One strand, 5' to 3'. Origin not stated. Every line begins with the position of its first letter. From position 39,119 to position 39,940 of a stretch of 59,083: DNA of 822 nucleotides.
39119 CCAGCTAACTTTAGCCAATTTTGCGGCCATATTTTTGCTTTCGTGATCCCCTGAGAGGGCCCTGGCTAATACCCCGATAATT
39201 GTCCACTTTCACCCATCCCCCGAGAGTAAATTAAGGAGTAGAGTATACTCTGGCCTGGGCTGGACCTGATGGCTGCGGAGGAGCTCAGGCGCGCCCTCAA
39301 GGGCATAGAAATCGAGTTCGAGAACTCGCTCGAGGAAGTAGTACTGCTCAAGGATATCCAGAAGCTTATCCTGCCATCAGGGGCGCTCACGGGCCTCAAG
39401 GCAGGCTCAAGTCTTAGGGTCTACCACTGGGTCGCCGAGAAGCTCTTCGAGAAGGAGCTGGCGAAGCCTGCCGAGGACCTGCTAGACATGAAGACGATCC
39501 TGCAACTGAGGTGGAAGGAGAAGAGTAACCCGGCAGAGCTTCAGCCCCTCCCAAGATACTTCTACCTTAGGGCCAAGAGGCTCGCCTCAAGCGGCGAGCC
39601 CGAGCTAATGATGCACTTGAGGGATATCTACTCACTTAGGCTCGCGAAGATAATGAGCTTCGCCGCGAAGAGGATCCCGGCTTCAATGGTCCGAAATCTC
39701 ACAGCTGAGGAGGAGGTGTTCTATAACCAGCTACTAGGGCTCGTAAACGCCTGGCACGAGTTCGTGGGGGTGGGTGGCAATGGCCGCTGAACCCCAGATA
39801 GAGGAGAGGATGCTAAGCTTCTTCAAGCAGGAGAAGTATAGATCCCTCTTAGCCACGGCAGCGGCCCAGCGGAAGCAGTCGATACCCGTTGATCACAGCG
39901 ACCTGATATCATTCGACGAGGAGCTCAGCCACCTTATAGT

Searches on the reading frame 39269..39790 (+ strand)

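Call 92: search_protein_families(library=pfam, proteins=[window:39269-39790:+], max_evalue=0.001)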
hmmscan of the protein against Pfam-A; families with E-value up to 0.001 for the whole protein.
window:39269-39790:+ (173 aa): 1 family
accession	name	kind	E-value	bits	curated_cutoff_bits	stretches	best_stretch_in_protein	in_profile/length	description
PF05916.17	Sld5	-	3.4e-06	27.7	22.3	1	74-162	4-97/102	GINS complex protein helical bundle domain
